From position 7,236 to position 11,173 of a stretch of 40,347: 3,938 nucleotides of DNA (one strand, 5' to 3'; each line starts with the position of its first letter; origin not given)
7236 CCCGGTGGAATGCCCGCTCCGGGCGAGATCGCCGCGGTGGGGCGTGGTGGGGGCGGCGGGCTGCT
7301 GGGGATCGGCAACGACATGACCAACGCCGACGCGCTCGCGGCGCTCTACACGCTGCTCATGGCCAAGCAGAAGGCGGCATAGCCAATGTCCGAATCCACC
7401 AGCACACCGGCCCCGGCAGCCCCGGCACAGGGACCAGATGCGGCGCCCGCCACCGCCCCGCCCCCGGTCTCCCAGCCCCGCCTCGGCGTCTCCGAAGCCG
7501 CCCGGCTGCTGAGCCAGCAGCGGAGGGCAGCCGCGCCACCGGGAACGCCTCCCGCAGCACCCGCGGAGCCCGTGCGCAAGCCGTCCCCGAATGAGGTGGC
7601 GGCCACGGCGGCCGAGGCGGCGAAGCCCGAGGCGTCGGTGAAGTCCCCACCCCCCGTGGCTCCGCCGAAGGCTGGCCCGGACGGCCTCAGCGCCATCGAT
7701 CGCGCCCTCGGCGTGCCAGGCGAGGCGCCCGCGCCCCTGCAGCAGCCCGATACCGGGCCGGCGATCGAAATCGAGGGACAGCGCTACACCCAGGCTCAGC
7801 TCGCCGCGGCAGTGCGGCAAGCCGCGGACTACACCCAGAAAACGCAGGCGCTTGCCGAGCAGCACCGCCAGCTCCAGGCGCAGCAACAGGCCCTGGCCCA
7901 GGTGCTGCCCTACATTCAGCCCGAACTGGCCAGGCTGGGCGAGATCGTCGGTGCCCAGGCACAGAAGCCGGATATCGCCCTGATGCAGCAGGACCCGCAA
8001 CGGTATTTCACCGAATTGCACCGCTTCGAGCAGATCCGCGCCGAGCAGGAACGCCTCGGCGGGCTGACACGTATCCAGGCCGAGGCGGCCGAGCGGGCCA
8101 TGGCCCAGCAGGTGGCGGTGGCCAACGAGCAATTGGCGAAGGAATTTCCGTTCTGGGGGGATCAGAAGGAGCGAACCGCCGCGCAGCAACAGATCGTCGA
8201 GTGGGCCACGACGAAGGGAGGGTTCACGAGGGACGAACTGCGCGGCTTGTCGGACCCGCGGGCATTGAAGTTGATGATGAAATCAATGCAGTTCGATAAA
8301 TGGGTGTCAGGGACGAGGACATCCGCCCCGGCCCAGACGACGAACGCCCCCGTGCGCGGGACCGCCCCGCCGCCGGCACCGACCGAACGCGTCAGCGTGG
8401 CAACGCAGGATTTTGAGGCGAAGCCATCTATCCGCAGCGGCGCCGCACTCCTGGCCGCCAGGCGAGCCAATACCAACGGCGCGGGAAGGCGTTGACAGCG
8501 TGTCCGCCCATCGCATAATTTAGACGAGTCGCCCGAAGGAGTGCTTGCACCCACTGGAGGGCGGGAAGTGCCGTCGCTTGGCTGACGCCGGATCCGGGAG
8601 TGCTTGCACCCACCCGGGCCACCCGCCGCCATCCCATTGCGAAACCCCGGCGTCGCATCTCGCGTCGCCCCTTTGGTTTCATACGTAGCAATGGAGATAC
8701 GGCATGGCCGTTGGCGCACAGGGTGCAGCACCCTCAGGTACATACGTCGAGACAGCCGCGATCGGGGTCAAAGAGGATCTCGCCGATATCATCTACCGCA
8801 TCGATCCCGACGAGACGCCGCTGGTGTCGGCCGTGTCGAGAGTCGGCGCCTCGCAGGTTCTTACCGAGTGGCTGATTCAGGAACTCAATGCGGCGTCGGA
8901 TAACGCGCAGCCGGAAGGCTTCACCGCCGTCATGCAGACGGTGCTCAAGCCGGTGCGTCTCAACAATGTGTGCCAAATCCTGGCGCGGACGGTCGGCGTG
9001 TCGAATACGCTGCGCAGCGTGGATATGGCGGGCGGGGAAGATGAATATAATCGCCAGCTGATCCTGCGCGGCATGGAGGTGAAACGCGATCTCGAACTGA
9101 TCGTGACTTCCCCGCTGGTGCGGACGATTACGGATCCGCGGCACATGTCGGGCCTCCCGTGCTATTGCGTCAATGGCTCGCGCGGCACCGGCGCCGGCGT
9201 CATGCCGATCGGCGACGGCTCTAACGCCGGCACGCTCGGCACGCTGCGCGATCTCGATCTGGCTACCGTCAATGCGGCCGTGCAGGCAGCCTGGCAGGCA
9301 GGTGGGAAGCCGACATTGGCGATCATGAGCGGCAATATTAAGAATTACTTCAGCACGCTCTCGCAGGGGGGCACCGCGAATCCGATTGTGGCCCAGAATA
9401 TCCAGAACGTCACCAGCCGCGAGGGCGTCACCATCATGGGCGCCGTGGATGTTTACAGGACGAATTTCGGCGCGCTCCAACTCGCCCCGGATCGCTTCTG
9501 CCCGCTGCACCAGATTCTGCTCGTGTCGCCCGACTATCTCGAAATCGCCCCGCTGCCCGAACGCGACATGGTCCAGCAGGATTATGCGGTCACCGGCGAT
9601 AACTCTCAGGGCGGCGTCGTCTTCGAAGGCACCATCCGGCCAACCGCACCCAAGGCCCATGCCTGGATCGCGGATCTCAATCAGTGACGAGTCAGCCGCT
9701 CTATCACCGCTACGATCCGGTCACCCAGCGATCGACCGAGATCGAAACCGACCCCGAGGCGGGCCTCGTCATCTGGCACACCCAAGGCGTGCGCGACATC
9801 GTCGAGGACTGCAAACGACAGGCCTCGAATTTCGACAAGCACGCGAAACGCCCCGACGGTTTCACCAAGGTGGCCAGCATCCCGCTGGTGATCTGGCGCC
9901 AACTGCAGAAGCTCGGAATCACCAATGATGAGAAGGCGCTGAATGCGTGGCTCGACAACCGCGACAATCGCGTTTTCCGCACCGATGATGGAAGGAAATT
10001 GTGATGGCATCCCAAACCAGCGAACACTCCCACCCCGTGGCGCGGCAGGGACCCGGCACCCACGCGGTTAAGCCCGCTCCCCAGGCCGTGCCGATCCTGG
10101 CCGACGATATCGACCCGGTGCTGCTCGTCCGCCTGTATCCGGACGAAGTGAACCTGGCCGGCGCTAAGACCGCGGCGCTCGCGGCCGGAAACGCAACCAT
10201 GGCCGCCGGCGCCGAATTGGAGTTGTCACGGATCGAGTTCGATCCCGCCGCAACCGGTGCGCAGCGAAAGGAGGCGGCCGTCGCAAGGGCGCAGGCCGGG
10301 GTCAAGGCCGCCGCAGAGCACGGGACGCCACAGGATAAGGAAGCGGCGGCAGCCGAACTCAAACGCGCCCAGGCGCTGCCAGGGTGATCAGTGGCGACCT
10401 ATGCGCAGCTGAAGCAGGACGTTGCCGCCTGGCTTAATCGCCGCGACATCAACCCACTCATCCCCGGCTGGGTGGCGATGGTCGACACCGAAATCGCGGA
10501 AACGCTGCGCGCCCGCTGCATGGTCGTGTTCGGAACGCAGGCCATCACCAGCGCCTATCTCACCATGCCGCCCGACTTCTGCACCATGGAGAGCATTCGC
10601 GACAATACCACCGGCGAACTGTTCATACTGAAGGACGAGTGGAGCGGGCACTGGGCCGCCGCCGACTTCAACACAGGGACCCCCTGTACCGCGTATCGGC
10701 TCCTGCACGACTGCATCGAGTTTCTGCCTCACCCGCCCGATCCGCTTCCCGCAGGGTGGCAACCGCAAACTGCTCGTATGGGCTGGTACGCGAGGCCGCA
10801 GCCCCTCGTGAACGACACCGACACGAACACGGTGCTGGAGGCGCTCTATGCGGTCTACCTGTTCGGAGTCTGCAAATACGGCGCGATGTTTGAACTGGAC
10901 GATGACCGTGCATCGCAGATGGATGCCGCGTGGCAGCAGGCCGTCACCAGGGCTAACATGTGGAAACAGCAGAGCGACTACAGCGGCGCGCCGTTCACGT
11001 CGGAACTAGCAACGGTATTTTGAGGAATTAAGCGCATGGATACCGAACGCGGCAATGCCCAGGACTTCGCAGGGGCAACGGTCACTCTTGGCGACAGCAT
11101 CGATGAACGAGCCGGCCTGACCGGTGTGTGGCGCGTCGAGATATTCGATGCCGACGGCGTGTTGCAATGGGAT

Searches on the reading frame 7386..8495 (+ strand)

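Call 32: search_protein_families(library=phrogs, proteins=[window:7386-8495:+], max_evalue=0.001)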
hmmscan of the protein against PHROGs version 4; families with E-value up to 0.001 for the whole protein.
window:7386-8495:+ (369 aa): 2 families
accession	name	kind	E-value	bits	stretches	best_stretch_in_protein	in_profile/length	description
phrog_3927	-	head and packaging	2e-21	77.9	1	147-334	120-311/342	head scaffolding protein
phrog_9013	-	head and packaging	3.3e-06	27.7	1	131-305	138-307/365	head scaffolding protein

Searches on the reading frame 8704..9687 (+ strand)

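Call 32: search_protein_families(library=phrogs, proteins=[window:8704-9687:+], max_evalue=0.001)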
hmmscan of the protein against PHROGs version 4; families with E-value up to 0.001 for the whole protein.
window:8704-9687:+ (327 aa): 1 family
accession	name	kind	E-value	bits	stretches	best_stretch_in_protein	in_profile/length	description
phrog_1328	-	head and packaging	3.5e-66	225.6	1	13-325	11-306/583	major head protein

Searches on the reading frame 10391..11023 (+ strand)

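Call 32: search_protein_families(library=phrogs, proteins=[window:10391-11023:+], max_evalue=0.001)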
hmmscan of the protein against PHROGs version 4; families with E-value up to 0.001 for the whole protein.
window:10391-11023:+ (210 aa): 1 family
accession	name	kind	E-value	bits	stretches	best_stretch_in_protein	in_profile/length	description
phrog_2941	-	head and packaging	5.6e-30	105.5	1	2-205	4-204/208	virion structural protein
